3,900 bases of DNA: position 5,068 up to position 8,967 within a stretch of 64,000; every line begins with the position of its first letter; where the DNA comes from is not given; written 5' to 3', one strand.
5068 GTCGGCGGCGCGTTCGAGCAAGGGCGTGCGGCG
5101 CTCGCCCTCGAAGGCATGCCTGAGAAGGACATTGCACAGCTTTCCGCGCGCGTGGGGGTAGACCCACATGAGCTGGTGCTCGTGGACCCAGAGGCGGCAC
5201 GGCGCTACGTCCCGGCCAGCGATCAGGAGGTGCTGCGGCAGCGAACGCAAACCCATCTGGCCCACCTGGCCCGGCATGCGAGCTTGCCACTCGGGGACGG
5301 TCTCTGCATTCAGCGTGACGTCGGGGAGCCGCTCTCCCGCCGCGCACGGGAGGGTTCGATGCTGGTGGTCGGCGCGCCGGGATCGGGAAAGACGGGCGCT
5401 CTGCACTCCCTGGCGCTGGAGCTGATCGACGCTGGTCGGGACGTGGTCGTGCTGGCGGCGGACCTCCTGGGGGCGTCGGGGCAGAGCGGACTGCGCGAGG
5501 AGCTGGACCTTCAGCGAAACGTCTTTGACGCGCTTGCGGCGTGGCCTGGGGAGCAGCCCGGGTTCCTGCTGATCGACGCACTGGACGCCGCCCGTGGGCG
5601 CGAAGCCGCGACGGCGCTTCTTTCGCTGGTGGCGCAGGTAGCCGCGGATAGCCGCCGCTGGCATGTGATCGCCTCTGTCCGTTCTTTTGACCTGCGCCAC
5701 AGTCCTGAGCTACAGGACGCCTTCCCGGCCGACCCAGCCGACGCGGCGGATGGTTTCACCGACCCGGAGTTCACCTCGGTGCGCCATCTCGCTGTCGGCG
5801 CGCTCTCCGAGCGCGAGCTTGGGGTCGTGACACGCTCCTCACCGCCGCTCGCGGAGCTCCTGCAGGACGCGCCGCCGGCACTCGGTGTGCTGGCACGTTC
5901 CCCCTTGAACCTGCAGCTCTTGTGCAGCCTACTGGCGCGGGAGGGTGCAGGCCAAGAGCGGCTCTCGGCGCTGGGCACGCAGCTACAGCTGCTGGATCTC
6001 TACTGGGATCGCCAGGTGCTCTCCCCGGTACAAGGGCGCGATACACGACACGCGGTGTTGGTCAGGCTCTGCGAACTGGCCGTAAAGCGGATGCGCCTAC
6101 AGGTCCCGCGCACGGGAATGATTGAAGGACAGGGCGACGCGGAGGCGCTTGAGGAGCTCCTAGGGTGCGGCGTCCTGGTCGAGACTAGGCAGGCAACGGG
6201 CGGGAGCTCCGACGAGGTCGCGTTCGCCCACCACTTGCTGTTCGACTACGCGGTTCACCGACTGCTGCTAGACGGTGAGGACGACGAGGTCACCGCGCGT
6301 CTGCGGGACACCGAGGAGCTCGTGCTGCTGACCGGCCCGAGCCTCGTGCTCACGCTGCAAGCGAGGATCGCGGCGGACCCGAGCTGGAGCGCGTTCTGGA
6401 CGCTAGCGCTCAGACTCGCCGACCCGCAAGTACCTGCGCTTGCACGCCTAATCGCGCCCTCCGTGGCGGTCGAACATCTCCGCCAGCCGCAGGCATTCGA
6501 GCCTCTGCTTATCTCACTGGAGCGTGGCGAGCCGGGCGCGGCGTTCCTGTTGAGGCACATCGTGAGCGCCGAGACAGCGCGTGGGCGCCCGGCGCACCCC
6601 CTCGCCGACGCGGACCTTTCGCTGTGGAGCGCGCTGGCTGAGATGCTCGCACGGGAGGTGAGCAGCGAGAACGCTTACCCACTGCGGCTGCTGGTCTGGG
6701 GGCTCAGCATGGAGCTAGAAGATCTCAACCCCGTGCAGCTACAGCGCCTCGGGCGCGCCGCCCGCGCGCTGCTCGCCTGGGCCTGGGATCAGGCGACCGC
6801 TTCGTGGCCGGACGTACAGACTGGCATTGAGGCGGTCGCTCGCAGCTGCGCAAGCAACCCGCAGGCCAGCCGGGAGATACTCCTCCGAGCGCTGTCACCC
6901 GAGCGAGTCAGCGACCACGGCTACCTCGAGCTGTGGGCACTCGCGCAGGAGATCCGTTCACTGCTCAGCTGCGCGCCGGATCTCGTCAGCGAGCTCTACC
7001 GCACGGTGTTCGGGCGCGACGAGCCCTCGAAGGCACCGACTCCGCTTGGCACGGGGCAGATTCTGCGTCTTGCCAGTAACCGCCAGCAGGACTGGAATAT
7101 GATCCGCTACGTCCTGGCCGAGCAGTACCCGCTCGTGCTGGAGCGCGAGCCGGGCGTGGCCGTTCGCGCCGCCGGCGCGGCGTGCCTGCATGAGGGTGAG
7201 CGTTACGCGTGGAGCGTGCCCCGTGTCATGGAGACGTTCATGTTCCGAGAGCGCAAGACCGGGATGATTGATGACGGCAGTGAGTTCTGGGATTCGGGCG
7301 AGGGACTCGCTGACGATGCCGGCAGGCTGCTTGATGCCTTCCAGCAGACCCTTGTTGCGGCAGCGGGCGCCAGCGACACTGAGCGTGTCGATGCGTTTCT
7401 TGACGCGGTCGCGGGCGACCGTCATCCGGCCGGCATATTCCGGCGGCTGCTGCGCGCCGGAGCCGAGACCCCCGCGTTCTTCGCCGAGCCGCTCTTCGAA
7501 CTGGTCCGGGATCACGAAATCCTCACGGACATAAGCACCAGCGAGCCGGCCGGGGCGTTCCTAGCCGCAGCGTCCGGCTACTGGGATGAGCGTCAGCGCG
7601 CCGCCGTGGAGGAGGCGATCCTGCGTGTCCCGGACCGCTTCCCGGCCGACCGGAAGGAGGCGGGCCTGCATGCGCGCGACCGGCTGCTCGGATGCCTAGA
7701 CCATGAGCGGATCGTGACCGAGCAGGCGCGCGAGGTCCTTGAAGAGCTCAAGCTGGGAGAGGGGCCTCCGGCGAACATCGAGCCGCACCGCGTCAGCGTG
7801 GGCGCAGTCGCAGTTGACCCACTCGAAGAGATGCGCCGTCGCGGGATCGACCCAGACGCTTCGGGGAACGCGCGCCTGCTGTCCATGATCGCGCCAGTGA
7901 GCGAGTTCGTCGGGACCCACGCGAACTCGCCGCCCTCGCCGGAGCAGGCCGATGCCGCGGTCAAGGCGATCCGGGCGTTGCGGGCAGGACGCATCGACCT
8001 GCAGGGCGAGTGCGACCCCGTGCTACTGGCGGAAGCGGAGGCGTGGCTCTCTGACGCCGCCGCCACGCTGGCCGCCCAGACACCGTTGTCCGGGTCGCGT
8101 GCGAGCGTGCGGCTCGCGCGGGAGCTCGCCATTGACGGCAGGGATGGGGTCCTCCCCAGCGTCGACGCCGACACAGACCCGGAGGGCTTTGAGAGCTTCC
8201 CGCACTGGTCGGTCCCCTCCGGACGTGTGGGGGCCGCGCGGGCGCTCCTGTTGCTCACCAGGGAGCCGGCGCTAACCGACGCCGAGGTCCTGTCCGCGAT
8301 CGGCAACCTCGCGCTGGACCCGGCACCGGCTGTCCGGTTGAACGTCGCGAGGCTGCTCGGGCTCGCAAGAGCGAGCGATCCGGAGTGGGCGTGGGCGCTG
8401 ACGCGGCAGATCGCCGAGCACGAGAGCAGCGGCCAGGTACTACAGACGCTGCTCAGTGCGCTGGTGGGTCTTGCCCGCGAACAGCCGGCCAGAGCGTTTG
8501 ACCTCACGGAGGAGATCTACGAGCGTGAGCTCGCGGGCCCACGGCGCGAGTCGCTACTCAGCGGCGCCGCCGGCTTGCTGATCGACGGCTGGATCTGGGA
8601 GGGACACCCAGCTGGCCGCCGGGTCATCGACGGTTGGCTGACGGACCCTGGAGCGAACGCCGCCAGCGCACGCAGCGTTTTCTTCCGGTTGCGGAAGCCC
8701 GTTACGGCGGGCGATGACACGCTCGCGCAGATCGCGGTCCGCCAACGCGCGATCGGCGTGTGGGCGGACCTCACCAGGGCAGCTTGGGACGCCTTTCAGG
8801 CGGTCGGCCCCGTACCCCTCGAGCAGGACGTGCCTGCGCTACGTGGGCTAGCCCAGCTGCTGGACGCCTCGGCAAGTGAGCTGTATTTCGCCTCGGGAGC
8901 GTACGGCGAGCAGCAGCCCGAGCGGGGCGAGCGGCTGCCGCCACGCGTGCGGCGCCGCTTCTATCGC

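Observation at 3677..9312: Small ORF coupled to a 1,793-aa HEAT / caspase(CHAT)-like / P-loop STAND-type protein beside a Type III R-M: candidate immune sensor-effector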

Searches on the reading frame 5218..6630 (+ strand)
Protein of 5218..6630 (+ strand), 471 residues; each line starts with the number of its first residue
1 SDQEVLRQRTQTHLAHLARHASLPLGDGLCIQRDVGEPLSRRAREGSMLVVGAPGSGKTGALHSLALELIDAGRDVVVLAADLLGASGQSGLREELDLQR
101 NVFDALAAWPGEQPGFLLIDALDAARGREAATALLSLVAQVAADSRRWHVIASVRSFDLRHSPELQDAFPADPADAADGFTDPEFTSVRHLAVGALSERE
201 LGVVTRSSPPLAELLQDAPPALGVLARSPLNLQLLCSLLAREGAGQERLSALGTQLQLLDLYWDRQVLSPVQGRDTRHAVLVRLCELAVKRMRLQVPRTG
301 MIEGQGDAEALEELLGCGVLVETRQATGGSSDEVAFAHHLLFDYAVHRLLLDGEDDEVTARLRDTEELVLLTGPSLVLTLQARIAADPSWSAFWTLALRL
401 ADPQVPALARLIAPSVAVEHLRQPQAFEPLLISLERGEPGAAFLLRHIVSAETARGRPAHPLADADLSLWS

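Call 52: predict_structure(alignment_id=A3)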
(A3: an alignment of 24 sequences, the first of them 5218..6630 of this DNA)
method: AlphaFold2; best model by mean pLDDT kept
length: 471 residues; sequences in the alignment: 24
mean_pLDDT: 88.0   pTM: 0.86
mean pLDDT of the five models: 88.0, 87.7, 86.7, 86.6, 85.9
residues with pLDDT >= 90: 260; 70-90: 181; 50-70: 27; < 50: 3
segments of 3 or more residues with pLDDT < 50: none
pLDDT, mean of each block of 10 residues (from residue 1): 94 90 84 91 93 92 96 96 73 88 94 94 74 88 92 89 86 72 87 93 91 89 93 91 75 92 86 80 92 84 86 90 63 85 93 91 82 89 93 96 92 92 94 95 94 81 84 81
secondary structure, 60 per line:
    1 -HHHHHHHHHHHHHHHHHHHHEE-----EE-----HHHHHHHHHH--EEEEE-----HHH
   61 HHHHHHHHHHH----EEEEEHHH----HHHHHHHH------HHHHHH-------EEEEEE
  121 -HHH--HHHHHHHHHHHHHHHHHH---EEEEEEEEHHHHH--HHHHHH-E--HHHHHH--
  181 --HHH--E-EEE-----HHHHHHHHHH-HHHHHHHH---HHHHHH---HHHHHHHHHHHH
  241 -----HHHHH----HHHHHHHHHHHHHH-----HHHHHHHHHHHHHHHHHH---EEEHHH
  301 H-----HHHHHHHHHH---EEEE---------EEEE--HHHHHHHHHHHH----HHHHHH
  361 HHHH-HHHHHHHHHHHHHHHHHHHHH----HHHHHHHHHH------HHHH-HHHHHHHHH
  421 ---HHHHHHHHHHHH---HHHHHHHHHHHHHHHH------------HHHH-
elements in order: H2-21 H36-45 E48-52 H58-71 E76-80 H88-95 H102-107 E115-120 H127-144 E148-155 H156-160 H163-168 H173-178 E190-192 H198-207 H209-216 H220-225 H229-240 H246-250 H255-268 H274-291 E295-297 H298-301 H307-316 E320-323 E333-336 H339-350 H355-364 H366-386 H391-400 H407-410 H412-420 H424-435 H439-454 H467-470

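Call 56: fold_search(model_id=the predicted structure, library=pdb)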
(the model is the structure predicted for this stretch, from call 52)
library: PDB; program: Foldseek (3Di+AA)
matches with E <= 10: 1420; with E <= 0.001: 201
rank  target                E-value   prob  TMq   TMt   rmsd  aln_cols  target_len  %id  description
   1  4kxf_F                2.7e-10  1.00  0.58  0.33   8.7       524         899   15  Crystal structure of NLRC4 reveals its autoinhibition mechanism (released 2013-07-24)
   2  4kxf_K                4.4e-10  1.00  0.61  0.34   9.7       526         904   15  Crystal structure of NLRC4 reveals its autoinhibition mechanism (released 2013-07-24)
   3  4kxf_B                4.9e-10  1.00  0.58  0.33  10.2       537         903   16  Crystal structure of NLRC4 reveals its autoinhibition mechanism (released 2013-07-24)
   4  4kxf_D                5.9e-10  1.00  0.60  0.34   7.5       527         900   15  Crystal structure of NLRC4 reveals its autoinhibition mechanism (released 2013-07-24)
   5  5irm_C                8.7e-09  1.00  0.48  0.32  12.5       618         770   15  Crystal structure of rabbit NOD2 in an ADP-bound state (Crystal form2) (released 2016-06-29)
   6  7wbu                  1.0e-08  1.00  0.51  0.30  10.1       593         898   15  Cryo-EM structure of bovine NLRP9 (released 2022-04-06)
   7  8dgf_B                1.3e-08  1.00  0.36  0.13  17.4       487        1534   16  Avs4 bound to phage PhiV-1 portal (released 2022-08-03)
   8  5irm_A                1.6e-08  1.00  0.46  0.30  12.4       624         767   16  Crystal structure of rabbit NOD2 in an ADP-bound state (Crystal form2) (released 2016-06-29)
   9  9lq2_B                3.2e-08  1.00  0.47  0.35  11.3       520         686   13  Structure of human dimeric NLRP7-TCL1A complex (released 2025-12-10)
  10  8fw2_A                3.6e-08  1.00  0.31  0.17  17.8       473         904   15  Cryo-EM structure of full-length human NLRC4 inflammasome with C11 symmetry (released 2024-01-03)
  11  9gu4                  4.8e-08  1.00  0.54  0.52   9.0       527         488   13  Crystal structure of NLRP3 in complex with inhibitor NP3-253 (released 2024-12-11)
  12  9lq2_A                5.3e-08  1.00  0.47  0.26  11.9       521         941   14  Structure of human dimeric NLRP7-TCL1A complex (released 2025-12-10)
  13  9l4j_A                5.5e-08  1.00  0.45  0.26  10.6       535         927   13  Structure of mouse SCMCcore complex contain ZBED3 (released 2025-10-01)
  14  8dgf_A                5.5e-08  1.00  0.36  0.13  17.2       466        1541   13  Avs4 bound to phage PhiV-1 portal (released 2022-08-03)
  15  7wbt_A                5.8e-08  1.00  0.54  0.31  10.5       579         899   14  Crystal structure of bovine NLRP9 (released 2022-04-06)
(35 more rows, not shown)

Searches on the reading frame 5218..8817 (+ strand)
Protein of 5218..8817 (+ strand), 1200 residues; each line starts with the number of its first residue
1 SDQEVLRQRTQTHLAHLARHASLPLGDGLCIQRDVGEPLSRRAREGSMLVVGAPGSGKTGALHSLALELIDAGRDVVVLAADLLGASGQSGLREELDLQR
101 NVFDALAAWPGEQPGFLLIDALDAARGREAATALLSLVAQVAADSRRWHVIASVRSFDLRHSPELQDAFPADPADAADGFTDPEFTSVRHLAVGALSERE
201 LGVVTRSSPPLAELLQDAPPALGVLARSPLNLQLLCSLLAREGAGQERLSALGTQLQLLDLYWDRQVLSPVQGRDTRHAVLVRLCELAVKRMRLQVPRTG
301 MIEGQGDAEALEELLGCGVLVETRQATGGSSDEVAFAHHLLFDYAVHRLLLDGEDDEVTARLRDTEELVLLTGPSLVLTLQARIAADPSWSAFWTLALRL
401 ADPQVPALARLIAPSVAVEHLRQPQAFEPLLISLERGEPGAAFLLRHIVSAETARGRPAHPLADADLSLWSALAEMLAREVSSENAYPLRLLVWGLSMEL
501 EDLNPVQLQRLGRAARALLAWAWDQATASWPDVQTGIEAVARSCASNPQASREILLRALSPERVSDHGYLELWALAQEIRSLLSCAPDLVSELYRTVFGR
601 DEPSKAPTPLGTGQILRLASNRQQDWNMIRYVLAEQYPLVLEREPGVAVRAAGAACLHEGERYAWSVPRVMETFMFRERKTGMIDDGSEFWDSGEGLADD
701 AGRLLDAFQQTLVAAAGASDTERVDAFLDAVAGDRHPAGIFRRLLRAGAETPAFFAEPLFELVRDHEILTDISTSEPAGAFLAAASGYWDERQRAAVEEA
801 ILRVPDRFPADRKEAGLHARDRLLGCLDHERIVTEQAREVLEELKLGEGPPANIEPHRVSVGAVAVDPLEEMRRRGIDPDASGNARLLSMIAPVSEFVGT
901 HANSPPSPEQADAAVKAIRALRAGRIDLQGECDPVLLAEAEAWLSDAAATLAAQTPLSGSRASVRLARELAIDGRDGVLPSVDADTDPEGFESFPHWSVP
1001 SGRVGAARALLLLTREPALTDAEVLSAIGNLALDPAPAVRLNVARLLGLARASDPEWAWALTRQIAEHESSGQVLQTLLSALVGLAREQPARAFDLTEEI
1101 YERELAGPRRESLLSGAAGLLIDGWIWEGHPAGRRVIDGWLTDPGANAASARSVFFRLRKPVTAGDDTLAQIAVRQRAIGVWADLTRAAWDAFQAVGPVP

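Call 55: search_protein_representatives(protein=window:5218-8817:+)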
Query: 1200 residues. Proteins with E-value up to 0.001 (for the whole library): 1934; up to 1e-10: 1556; up to 1e-30: 1065. The best 150 are listed.
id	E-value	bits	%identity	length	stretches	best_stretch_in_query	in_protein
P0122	0.0e+00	1259.2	55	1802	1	2-1193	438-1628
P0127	0.0e+00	1112.7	50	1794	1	2-1194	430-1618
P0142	0.0e+00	1038.4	47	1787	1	2-1195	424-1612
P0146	0.0e+00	1016.1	48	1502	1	4-1194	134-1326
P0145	5.2e-299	1011.4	48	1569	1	2-1195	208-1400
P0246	5.2e-246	835.9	47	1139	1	229-1195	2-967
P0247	1.0e-174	599.7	48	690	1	79-759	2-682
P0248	2.5e-172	591.8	35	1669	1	4-1170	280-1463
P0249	1.5e-167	576.0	35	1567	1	6-1194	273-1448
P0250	4.4e-167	574.5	35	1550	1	5-1189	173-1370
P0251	1.2e-162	559.7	38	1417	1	7-1167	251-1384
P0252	1.6e-162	559.4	36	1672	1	16-1190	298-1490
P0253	1.8e-162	559.2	33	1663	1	8-1188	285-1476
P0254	1.8e-161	555.9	35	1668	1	10-1192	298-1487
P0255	4.5e-160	551.2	33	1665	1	2-1184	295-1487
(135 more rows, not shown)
